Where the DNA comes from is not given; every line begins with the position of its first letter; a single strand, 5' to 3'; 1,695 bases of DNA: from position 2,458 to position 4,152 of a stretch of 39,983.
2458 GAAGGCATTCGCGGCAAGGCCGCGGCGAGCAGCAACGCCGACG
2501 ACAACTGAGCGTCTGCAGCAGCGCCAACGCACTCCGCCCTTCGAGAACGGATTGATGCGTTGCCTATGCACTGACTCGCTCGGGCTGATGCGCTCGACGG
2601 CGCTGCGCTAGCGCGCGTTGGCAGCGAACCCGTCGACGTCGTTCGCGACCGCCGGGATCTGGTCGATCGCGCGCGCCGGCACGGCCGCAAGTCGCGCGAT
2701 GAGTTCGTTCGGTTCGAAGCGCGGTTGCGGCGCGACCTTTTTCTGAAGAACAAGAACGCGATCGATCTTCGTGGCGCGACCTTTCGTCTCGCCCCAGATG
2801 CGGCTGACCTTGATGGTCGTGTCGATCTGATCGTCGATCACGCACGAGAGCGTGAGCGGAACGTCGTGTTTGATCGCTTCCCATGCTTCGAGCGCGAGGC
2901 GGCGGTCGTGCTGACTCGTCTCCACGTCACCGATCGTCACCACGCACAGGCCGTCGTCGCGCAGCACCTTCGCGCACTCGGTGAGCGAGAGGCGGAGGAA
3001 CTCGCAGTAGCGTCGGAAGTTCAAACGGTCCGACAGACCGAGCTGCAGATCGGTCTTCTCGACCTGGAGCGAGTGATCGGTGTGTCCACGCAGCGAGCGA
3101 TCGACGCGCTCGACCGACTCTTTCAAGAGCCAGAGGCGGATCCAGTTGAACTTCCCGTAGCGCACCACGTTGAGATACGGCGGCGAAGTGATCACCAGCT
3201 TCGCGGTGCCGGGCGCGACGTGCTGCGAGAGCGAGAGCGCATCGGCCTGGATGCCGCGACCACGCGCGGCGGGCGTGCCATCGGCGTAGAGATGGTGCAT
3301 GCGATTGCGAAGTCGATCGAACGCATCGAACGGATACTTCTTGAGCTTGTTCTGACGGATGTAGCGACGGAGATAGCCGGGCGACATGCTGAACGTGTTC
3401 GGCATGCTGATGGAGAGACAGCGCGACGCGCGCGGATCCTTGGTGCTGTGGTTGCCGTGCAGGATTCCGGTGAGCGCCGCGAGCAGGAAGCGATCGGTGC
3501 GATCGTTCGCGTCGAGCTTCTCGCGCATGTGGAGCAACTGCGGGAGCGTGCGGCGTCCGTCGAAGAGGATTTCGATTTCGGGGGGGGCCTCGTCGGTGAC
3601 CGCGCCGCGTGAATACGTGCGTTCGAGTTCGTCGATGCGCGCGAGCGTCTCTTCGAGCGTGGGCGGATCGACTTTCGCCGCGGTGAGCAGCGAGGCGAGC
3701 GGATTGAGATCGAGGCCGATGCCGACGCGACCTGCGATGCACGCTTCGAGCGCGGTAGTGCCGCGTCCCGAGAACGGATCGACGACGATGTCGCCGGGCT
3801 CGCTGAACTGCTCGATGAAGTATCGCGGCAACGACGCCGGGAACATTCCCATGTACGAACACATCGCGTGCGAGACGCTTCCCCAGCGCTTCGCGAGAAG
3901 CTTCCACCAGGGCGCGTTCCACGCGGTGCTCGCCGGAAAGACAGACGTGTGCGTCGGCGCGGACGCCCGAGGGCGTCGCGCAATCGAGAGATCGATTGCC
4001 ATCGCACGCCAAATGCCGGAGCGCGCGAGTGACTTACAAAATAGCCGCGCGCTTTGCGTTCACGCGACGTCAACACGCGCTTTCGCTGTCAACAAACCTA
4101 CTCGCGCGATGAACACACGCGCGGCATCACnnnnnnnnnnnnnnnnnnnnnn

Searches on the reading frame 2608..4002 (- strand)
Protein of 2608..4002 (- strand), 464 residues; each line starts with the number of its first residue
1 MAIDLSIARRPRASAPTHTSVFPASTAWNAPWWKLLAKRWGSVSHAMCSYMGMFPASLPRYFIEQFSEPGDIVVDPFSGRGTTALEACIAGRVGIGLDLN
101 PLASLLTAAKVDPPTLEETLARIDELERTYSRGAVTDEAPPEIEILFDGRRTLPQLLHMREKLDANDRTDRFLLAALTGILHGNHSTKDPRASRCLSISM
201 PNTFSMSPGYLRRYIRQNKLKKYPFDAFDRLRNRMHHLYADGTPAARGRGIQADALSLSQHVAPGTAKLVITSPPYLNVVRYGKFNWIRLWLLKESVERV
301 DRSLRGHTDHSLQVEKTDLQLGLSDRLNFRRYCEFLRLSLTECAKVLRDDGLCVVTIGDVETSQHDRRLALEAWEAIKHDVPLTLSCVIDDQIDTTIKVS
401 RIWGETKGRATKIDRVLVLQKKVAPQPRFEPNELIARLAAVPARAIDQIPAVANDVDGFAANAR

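Call 5: search_protein_families(library=pfam, proteins=[window:2608-4002:-], max_evalue=0.01)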
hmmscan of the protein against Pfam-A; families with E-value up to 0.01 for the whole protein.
window:2608-4002:- (464 aa): 2 families
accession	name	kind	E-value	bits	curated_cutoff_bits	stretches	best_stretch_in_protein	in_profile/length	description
PF01555.25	N6_N4_Mtase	-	4.1e-18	66.6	26.7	2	51-101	163-213/221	DNA methylase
PF01170.24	UPF0020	-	0.0053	16.9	22.3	0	68-92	27-51/197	RMKL-like, methyltransferase domain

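Call 6: search_protein_families(library=padloc, proteins=[window:2608-4002:-], max_evalue=0.01)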
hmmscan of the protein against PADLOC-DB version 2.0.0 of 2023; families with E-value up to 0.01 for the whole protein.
window:2608-4002:- (464 aa): 57 families (the best 25 are shown)
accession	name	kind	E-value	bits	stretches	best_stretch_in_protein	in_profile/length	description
PDLC03325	MTase_II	-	3.2e-30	103.2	2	42-127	64-149/426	Type II methyltransferase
PDLC03353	MTase_II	-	7.4e-19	66.3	2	45-100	184-239/260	Type II methyltransferase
PDLC03387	MTase_II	-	3.5e-16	57.2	1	49-108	213-272/289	Type II methyltransferase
PDLC03380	MTase_II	-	1.4e-15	55.4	1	43-115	30-102/393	Type II methyltransferase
PDLC03239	MTase_II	-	8.9e-15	52.3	2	38-110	59-133/442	Type II methyltransferase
PDLC03362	MTase_II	-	1.3e-14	51.9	1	42-129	41-129/438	Type II methyltransferase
PDLC03259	MTase_II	-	3.7e-13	47.1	1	7-100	151-244/423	Type II methyltransferase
PDLC03322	MTase_II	-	2.7e-12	44.3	1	37-127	29-122/446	Type II methyltransferase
PDLC03364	MTase_II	-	3.6e-12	44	1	45-121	33-108/380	Type II methyltransferase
PDLC03283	MTase_II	-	3.9e-12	44.1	1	51-104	211-264/352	Type II methyltransferase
PDLC03350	MTase_II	-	1e-11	42.9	1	28-104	217-288/312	Type II methyltransferase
PDLC03312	MTase_II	-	8e-11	38.4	1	30-127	775-872/1344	Type II methyltransferase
PDLC03306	MTase_II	-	9.4e-11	39.3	1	71-284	55-258/422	Type II methyltransferase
PDLC03339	MTase_II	-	9.7e-11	39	1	54-114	214-274/399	Type II methyltransferase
PDLC03224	MTase_II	-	1.1e-10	39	1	53-111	76-138/481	Type II methyltransferase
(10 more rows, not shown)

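Call 8: search_protein_families(library=ncbifam, proteins=[window:2608-4002:-], max_evalue=0.01)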
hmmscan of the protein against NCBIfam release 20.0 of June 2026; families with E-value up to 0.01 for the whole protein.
window:2608-4002:- (464 aa): 5 families
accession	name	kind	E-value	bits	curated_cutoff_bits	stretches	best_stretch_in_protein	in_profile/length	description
NF010253.0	PRK13699.1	subfamily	3.1e-06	27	244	1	61-99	155-193/226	DNA methyltransferase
NF050803.1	DnaMtaseCcrMCaul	equivalog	4.5e-05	22.5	830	1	59-100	195-236/350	adenine-specific DNA-methyltransferase CcrM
NF008572.0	PRK11524.1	equivalog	8.4e-05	21.8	292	1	55-100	200-245/294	adenine-specific DNA-methyltransferase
TIGR01177.1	TIGR01177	hypoth_equivalog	0.00027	20.4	316.55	1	69-100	182-213/330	TIGR01177 family methyltransferase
NF042963.1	DUF1156_antiphage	equivalog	0.0005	18.3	1000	1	72-111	186-225/960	anti-phage-associated DUF1156 domain-containing protein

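Call 23: search_solved_structures(query=window:2608-4002:-, max_evalue=0.01, show_alignments=2)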
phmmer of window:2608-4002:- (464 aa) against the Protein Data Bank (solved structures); distinct sequences matched with E-value up to 0.01: 6.
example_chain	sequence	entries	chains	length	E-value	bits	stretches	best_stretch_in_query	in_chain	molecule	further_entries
2zie_A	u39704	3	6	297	2.6e-07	33.1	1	48-106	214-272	Putative modification methylase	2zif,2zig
1boo_A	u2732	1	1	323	2.8e-06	29.7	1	50-104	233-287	PROTEIN (N-4 CYTOSINE-SPECIFIC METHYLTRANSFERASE PVU II)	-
8s9m_A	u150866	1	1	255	0.00053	22.2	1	51-100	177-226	DNA cytosine-N4 methyltransferase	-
8s9n_A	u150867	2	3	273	0.0006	22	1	51-100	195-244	DNA cytosine-N4 methyltransferase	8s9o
1g60_A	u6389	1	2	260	0.0064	18.6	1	54-101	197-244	Adenine-specific Methyltransferase MboIIA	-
6pbd_A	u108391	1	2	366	0.0067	18.5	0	60-99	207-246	Modification methylase CcrMI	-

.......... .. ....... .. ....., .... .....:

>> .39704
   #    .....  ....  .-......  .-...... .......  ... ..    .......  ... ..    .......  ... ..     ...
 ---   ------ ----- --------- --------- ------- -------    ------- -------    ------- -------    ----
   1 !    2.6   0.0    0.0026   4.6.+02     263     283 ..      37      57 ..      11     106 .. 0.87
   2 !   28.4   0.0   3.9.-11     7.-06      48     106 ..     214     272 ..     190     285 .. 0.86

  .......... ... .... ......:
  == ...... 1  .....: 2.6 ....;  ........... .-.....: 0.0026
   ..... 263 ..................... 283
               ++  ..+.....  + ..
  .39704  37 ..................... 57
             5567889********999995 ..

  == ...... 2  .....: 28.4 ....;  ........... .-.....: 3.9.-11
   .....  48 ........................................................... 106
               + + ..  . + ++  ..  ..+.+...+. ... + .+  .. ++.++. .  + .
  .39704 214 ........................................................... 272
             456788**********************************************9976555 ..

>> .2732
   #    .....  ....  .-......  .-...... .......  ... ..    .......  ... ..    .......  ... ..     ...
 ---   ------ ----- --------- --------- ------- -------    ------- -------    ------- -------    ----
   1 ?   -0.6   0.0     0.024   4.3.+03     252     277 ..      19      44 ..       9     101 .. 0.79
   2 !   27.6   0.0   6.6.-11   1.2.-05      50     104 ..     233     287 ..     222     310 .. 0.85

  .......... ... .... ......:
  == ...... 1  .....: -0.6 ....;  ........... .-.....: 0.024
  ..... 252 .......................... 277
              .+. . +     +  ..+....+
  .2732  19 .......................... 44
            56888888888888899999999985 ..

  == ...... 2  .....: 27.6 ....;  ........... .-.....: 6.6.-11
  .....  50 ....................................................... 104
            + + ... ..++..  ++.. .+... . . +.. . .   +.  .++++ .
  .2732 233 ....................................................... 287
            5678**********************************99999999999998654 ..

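Call 27: find_homologous_proteins(query=window:2608-4002:-, max_evalue=1e-10)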
Query window:2608-4002:- (464 aa): 2665 proteins with E <= 1e-10 among 8000 candidates; the best 120 are listed.
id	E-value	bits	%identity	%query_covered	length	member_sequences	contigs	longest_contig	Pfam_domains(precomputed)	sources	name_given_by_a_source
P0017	2.1e-280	948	100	90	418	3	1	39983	PF01555.25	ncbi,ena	-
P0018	1.3e-271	919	87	100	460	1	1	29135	PF01555.25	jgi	jgi:site-specific DNA-methyltransferase (adenine-specific)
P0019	9.1e-262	887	84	98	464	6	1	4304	PF01555.25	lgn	-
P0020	2.9e-245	832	80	98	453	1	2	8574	PF01555.25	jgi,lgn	jgi:site-specific DNA-methyltransferase (adenine-specific)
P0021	2.9e-240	816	78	98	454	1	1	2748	PF01555.25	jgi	jgi:site-specific DNA-methyltransferase (adenine-specific)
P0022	3.3e-239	812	78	98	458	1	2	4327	PF01555.25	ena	-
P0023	7.2e-237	805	78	96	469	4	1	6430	PF01555.25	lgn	-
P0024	2.1e-222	757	75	95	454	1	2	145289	PF01555.25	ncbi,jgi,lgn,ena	-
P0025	6.1e-215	732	78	87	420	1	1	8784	PF01555.25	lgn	-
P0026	2.6e-212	724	80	86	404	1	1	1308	PF01555.25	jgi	jgi:site-specific DNA-methyltransferase (adenine-specific)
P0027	7.1e-210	716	73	96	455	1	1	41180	PF01555.25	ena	-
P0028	5.3e-185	634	64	92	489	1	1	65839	PF01555.25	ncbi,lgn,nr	ncbi:MAG: DNA methyltransferase [Deltaproteobacteria bacterium]|nr:DNA methyltransferase [Deltaprote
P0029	1.1e-181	623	64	91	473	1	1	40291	PF01555.25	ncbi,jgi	jgi:hypothetical protein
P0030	1.7e-181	622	63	93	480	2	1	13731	PF01555.25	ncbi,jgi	jgi:hypothetical protein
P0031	6.9e-181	620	62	95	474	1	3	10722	PF01555.25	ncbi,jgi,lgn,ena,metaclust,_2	jgi:hypothetical protein|metaclust:\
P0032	2.6e-180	618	61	96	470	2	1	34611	PF01555.25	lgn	-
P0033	2.6e-179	615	64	91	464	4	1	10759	PF01555.25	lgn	-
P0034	6.0e-177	607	63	91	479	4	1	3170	PF01555.25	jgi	-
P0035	1.2e-174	600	62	91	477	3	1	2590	PF01555.25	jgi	jgi:site-specific DNA-methyltransferase (adenine-specific)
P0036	1.8e-173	596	61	93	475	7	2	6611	PF01555.25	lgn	-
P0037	1.7e-170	586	63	91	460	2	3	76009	PF01555.25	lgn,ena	-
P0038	1.5e-168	579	64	89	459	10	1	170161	PF01555.25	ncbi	ncbi:MAG: DNA methyltransferase [Polyangiales bacterium]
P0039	4.9e-168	578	63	90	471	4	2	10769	PF01555.25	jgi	jgi:site-specific DNA-methyltransferase (adenine-specific)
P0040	6.8e-168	577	64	89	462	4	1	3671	PF01555.25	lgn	-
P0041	3.7e-166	572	61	93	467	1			PF01555.25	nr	nr:hypothetical protein [Deltaproteobacteria bacterium]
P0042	8.5e-166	570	61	93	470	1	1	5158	PF01555.25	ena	-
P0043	1.6e-165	570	62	90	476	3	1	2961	PF01555.25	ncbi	-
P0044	2.7e-165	569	63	90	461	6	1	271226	PF01555.25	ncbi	ncbi:MAG: DNA methyltransferase [Polyangiales bacterium]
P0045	3.0e-165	569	61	93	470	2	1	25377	PF01555.25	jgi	jgi:site-specific DNA-methyltransferase (adenine-specific)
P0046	3.6e-165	568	61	90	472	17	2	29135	PF01555.25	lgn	-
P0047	4.5e-165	568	59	95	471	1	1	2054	PF01555.25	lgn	-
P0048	7.3e-165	567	62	92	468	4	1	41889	PF01555.25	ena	-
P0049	8.3e-165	567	61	91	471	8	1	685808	PF01555.25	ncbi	-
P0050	4.7e-164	565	60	93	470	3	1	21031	PF01555.25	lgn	-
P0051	8.2e-164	564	60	93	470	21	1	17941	PF01555.25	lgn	-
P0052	1.6e-163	563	60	93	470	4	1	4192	PF01555.25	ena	-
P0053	1.7e-163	563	58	99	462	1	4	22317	PF01555.25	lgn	-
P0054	8.6e-163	561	62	86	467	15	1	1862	PF01555.25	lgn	-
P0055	1.2e-161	557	62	89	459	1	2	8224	PF01555.25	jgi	jgi:DNA methylase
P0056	2.7e-160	552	61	89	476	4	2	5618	PF01555.25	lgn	-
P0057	1.4e-158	547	60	90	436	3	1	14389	PF01555.25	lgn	-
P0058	1.6e-158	546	60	90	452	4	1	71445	PF01555.25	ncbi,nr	ncbi:MAG: hypothetical protein HY909_18955 [Deltaproteobacteria bacterium]|nr:hypothetical protein [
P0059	8.4e-158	544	59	92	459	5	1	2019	PF01555.25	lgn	-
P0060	1.7e-153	530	61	87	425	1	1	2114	PF01555.25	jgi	jgi:site-specific DNA-methyltransferase (adenine-specific)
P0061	2.7e-153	529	59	90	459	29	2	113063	PF01555.25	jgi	jgi:hypothetical protein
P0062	1.2e-146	507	60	85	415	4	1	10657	PF01555.25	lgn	-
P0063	1.3e-146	507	60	85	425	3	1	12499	PF01555.25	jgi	-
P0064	2.0e-145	503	56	90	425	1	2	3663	PF01555.25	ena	-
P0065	2.6e-144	500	57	89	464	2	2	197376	PF01555.25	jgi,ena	-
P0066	3.9e-144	499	57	85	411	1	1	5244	PF01170.25,PF01555.25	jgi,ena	-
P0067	1.4e-143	497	55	89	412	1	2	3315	PF01170.25,PF01555.25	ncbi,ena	-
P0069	2.3e-140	487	54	89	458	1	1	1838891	PF01555.25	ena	-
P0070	3.2e-140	486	56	89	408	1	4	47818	PF01555.25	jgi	jgi:hypothetical protein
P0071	3.8e-140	486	55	86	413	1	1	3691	PF01555.25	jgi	jgi:hypothetical protein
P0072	1.1e-139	484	56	86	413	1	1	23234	PF01555.25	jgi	jgi:hypothetical protein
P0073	1.2e-138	481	56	86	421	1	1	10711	PF01170.25,PF01555.25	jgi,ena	-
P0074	3.3e-137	476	56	86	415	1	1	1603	PF01170.25,PF01555.25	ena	-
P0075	8.2e-137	475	54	90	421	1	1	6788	PF01170.25,PF01555.25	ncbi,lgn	-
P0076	1.2e-136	474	57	83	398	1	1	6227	PF01555.25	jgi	jgi:DNA modification methylase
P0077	5.7e-136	472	54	90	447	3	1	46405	PF01555.25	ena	-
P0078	7.9e-136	472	54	90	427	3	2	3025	PF01170.25,PF01555.25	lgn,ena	-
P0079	2.1e-135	470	55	86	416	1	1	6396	PF01170.25,PF01555.25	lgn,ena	-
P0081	9.0e-133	462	55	86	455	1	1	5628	PF01555.25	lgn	-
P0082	1.4e-132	461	54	89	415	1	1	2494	PF01555.25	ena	-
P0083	1.1e-131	458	51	89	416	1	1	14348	PF01170.25,PF01555.25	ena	-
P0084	2.6e-131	457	53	89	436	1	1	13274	PF01555.25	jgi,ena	-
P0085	4.0e-131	456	54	85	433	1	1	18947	PF01555.25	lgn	-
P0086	1.6e-129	451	53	85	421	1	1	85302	PF01170.25,PF01555.25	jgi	jgi:DNA methylase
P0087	2.4e-129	450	53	89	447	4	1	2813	PF01555.25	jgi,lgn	-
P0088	3.2e-129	450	53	89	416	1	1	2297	PF01555.25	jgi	jgi:DNA methylase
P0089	1.4e-127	444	51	90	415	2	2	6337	PF01170.25,PF01555.25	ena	-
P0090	1.9e-127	444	55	83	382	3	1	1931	PF01555.25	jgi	-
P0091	2.9e-127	443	51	85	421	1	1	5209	PF01170.25,PF01555.25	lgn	-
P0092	6.4e-127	442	58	80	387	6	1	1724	PF01555.25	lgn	-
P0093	4.1e-126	440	54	83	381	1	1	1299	PF01170.25,PF01555.25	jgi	jgi:hypothetical protein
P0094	6.0e-126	439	53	84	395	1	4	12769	PF01555.25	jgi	jgi:site-specific DNA-methyltransferase (adenine-specific)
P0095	5.4e-124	433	55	81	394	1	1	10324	PF01555.25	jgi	jgi:hypothetical protein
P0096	1.3e-123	431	56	81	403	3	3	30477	PF01555.25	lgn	-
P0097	1.3e-123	431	55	81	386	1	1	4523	PF01555.25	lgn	-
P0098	9.1e-122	425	52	87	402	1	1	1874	PF01555.25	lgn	-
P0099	2.0e-121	424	52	84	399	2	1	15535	PF01170.25,PF01555.25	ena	-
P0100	7.8e-121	422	54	81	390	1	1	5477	PF01555.25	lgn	-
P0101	5.4e-120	419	48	89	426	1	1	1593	PF01555.25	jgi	-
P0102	7.2e-120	419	49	87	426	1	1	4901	PF01555.25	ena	-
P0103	1.3e-119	418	53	84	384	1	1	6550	PF01555.25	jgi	-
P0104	6.7e-119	416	48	89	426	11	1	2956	PF01555.25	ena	-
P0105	1.0e-118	415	48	89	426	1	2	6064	PF01555.25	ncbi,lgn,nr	ncbi:MAG: site-specific DNA-methyltransferase [Candidatus Sungbacteria bacterium]|nr:site-specific D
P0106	1.1e-118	415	48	89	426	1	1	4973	PF01555.25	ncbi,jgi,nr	ncbi:MAG: site-specific DNA-methyltransferase [Planctomycetes bacterium]|nr:site-specific DNA-methyl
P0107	1.2e-118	415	48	89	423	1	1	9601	PF01555.25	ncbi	-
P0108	1.6e-118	415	48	89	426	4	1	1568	PF01555.25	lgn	-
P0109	1.8e-118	414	48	89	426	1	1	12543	PF01555.25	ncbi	-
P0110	5.1e-118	413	54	80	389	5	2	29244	PF01170.25,PF01555.25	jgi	jgi:SAM-dependent methyltransferase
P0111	5.6e-118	413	48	89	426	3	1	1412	PF01555.25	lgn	-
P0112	2.4e-117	411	47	89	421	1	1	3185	PF01555.25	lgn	-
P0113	3.1e-117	410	48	91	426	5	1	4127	PF01555.25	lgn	-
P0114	9.6e-117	409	52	81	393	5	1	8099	PF01555.25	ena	-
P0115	2.4e-116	407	51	85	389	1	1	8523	PF01170.25,PF01555.25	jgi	jgi:hypothetical protein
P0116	1.3e-115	405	47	87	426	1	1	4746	PF01555.25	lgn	-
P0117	1.9e-115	404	46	87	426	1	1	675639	PF01555.25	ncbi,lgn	ncbi:MAG: DNA methyltransferase [Candidatus Nealsonbacteria bacterium]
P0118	2.5e-115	404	51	84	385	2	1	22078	PF01170.25,PF01555.25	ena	-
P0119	4.9e-115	403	47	89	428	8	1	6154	PF01555.25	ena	-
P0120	2.2e-112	394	54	80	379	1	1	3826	PF01170.25,PF01555.25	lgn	-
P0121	6.6e-112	393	48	86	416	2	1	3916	PF01555.25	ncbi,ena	-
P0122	7.4e-110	386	51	80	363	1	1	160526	PF01555.25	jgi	jgi:hypothetical protein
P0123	5.0e-107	377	48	81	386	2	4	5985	PF01555.25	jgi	-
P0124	2.6e-105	371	44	88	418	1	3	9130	PF01555.25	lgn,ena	-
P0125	9.0e-105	369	46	86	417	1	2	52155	PF01555.25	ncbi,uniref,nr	ncbi:DNA methyltransferase [Ectobacillus antri]|uniref:site-specific DNA-methyltransferase (cytosine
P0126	2.0e-104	368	46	86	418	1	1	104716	PF01555.25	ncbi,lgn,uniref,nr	ncbi:DNA methyltransferase [Thermaerobacillus caldiproteolyticus]|uniref:Methyltransferase n=1 Tax=T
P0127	9.0e-104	366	43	87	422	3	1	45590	PF01170.25,PF01555.25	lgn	-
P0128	5.9e-103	363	51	72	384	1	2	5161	PF01555.25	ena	-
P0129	6.9e-103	363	49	80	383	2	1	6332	PF01170.25,PF01555.25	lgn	-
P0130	1.7e-102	362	43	87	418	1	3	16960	PF01555.25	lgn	-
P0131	1.8e-102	362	43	88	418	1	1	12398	PF01555.25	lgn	-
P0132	5.2e-102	360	50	75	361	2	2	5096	PF01555.25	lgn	-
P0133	5.7e-102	360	45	86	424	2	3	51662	PF01555.25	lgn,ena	-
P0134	6.9e-101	356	43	88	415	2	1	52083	PF01555.25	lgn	-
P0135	8.0e-101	356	45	86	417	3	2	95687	PF01555.25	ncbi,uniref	ncbi:DNA methyltransferase [Bacillus cereus group sp. MYBKT14-1]|uniref:DNA methyltransferase n=1 Ta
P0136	1.3e-100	356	47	84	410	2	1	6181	PF01555.25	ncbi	-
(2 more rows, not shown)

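Call 28: find_encoding_contigs(protein=P0049, flank=8000, max_places=1)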
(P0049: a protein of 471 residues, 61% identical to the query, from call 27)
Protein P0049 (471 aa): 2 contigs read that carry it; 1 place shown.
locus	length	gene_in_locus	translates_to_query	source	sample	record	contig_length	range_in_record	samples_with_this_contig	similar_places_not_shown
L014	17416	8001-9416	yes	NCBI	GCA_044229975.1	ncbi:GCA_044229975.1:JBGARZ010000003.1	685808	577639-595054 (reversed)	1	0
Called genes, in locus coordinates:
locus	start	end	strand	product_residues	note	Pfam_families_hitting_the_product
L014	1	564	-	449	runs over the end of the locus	PF13629:T2SS-T3SS_pil_N (weak), PF00263:Secretin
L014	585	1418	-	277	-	PF16976:RcpC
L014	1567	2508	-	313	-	PF27226:AF_1845 (faint)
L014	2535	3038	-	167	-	-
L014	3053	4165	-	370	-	-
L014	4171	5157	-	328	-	PF07811:TadE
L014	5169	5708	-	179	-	PF01478:Peptidase_A24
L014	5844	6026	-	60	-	-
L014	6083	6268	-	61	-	-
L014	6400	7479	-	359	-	PF05090:HTTM (weak)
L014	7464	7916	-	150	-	-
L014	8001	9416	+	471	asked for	PF01555:N6_N4_Mtase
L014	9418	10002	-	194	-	PF18306:LDcluster4, PF03641:Lysine_decarbox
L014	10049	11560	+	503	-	-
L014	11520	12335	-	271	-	PF00106:adh_short, PF13561:adh_short_C2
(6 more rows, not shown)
